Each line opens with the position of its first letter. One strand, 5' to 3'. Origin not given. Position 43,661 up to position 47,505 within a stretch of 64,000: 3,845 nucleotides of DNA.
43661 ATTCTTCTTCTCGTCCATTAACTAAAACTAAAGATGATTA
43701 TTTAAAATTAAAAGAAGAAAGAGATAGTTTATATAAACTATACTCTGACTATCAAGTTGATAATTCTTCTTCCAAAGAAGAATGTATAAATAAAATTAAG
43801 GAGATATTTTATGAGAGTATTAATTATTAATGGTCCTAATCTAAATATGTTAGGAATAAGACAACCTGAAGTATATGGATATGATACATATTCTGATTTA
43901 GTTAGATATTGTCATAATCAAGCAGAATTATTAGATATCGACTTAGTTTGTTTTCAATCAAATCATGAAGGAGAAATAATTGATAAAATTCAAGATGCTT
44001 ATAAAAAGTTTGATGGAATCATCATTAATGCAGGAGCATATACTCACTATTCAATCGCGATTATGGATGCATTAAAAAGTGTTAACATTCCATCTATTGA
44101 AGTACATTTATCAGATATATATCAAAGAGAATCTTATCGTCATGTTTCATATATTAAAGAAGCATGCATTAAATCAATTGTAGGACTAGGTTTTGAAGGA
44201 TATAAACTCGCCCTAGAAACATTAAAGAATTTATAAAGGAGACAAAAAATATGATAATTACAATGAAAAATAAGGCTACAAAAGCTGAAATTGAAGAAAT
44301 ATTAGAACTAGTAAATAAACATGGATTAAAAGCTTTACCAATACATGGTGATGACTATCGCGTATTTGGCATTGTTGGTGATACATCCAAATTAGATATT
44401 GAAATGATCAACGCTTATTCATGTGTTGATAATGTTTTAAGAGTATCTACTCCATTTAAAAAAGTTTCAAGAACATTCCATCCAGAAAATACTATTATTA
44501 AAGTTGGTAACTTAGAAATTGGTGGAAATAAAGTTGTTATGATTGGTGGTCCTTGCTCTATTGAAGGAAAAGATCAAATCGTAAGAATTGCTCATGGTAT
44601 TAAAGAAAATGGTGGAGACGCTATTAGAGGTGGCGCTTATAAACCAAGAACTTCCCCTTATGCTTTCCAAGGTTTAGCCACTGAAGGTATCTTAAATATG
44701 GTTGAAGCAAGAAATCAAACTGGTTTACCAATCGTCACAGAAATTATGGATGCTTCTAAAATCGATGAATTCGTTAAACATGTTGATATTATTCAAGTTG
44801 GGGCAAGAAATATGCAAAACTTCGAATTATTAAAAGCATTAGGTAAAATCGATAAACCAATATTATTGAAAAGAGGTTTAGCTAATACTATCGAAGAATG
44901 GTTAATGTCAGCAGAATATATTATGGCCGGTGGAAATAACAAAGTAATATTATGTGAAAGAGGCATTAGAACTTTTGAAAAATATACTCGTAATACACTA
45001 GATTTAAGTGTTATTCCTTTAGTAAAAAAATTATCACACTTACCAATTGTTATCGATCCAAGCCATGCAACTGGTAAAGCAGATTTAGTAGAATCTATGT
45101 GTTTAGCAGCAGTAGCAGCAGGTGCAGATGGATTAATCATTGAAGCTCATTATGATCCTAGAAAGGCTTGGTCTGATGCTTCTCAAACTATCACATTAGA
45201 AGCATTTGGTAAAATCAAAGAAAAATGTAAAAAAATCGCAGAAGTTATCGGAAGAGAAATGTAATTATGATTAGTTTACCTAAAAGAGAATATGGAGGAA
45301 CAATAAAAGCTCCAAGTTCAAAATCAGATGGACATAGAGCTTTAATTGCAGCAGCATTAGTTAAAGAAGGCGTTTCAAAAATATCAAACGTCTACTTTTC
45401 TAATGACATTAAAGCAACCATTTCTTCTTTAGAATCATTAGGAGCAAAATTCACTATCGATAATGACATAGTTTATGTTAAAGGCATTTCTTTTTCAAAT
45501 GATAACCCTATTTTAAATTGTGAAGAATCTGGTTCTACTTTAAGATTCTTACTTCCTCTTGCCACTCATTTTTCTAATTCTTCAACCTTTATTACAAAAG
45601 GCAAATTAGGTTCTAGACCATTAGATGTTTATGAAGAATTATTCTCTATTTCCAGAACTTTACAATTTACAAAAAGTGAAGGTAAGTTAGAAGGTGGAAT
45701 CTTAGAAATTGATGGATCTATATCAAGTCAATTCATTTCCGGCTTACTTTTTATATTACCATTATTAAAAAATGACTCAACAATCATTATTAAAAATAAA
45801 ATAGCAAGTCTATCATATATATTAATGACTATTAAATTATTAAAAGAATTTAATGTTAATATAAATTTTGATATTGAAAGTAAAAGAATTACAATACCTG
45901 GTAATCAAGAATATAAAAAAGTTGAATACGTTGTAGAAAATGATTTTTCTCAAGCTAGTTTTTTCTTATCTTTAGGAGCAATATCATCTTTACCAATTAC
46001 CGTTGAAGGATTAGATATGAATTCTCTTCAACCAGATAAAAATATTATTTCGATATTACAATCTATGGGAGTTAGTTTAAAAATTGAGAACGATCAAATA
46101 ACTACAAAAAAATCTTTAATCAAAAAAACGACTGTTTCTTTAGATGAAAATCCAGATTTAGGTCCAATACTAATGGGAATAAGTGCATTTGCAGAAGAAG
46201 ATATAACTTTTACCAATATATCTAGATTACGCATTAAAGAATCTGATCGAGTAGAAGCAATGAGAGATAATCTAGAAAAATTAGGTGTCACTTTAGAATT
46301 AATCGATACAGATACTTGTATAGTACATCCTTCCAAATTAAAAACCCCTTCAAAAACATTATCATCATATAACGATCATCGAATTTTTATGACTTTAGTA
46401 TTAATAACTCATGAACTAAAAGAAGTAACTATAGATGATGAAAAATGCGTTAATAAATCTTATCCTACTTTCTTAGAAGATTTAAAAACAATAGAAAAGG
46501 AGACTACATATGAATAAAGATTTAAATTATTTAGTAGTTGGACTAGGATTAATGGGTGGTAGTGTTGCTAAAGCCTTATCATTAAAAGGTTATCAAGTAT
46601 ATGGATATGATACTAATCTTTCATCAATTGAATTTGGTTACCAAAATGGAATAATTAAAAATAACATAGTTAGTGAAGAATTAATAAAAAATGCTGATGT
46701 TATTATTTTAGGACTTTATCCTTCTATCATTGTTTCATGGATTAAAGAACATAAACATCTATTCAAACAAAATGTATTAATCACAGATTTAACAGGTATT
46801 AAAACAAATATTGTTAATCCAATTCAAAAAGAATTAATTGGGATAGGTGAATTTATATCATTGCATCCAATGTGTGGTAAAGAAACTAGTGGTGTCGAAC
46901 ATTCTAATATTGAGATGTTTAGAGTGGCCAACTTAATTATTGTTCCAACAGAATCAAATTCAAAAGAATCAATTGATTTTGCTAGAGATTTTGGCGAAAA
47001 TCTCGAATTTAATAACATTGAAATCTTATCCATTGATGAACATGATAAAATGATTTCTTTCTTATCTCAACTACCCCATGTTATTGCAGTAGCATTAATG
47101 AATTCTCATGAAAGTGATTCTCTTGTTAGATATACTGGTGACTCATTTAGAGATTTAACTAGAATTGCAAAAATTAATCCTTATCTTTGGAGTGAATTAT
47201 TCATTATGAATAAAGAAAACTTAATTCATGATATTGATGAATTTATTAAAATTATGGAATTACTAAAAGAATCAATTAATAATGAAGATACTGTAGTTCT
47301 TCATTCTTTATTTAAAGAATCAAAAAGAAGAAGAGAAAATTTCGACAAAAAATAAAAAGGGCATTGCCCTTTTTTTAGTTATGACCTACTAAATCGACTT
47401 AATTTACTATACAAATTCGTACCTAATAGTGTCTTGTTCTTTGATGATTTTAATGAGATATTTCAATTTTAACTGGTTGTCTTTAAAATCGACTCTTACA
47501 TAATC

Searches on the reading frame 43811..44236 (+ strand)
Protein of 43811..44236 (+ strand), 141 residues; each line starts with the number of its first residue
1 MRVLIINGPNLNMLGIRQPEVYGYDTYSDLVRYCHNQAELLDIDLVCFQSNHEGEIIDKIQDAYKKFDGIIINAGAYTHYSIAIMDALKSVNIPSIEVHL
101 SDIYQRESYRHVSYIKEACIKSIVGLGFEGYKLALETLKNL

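Call 7: search_protein_families(library=pfam, proteins=[window:43811-44236:+])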
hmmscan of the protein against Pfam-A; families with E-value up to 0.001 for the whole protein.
window:43811-44236:+ (141 aa): 1 family
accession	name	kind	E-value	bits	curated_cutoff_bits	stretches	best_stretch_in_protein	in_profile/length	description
PF01220.24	DHquinase_II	-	2.7e-59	199.3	23.3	1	2-138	1-137/138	Dehydroquinase class II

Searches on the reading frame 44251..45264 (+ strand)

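Call 7: search_protein_families(library=pfam, proteins=[window:44251-45264:+])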
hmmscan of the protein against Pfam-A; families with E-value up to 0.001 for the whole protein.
window:44251-45264:+ (337 aa): 3 families
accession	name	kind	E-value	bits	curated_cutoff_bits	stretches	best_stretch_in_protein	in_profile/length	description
PF00793.26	DAHP_synth_1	-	1.8e-76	257.1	25.5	1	89-330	11-265/270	DAHP synthetase I family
PF18152.6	DAHP_snth_FXD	-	2.4e-19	69.4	27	1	1-66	1-66/67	DAHP synthase ferredoxin-like domain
PF03102.20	NeuB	-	1.2e-08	35.1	22.1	1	143-335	54-238/241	NeuB family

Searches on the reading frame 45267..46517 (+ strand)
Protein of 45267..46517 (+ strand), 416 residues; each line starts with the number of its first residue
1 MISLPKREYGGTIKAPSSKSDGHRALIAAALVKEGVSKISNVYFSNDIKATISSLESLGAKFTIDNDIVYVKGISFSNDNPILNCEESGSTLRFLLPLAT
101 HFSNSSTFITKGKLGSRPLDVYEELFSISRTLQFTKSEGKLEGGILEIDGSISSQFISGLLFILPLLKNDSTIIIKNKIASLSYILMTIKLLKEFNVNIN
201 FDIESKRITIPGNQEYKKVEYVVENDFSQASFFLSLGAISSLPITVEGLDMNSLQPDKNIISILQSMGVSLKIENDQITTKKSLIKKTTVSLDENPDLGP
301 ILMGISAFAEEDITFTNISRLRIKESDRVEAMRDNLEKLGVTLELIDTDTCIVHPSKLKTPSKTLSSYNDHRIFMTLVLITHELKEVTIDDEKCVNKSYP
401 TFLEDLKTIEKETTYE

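Call 7: search_protein_families(library=pfam, proteins=[window:45267-46517:+])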
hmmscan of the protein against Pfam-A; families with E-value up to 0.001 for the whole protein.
window:45267-46517:+ (416 aa): 1 family
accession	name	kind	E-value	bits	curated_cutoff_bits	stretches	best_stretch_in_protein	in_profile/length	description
PF00275.25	EPSP_synthase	-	5.7e-80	269.5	22.8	1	10-406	8-417/417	EPSP synthase (3-phosphoshikimate 1-carboxyvinyltransferase)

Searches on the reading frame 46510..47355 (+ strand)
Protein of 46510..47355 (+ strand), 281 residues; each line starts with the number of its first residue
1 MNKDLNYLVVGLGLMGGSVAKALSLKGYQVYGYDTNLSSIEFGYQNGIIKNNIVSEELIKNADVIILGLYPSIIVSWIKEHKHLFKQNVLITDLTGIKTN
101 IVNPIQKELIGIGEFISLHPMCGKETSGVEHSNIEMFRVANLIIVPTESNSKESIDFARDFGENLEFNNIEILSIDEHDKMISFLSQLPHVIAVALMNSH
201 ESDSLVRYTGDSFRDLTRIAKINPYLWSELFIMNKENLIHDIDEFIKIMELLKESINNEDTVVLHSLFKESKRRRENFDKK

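Call 7: search_protein_families(library=pfam, proteins=[window:46510-47355:+])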
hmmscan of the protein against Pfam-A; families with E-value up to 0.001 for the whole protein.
window:46510-47355:+ (281 aa): 6 families
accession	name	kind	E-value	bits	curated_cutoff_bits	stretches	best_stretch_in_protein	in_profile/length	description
PF02153.23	PDH_N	-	2.7e-24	85.9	26.5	1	19-164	1-147/154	Prephenate dehydrogenase, nucleotide-binding domain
PF20463.3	PDH_C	-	2.4e-22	79.6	22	1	176-270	3-102/102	Prephenate dehydrogenase, dimerization domain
PF03446.21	NAD_binding_2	-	2e-07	31.6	21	1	9-107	4-105/161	NAD binding domain of 6-phosphogluconate dehydrogenase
PF03807.23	F420_oxidored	-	9.4e-06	26.6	21.6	1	9-91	4-89/94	NADP oxidoreductase coenzyme F420-dependent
PF02826.25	2-Hacid_dh_C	-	0.00035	20.5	25.1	1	7-67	39-97/178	D-isomer specific 2-hydroxyacid dehydrogenase, NAD binding domain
PF02737.24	3HCDH_N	-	0.00098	19.5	22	0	9-45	4-40/180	3-hydroxyacyl-CoA dehydrogenase, NAD binding domain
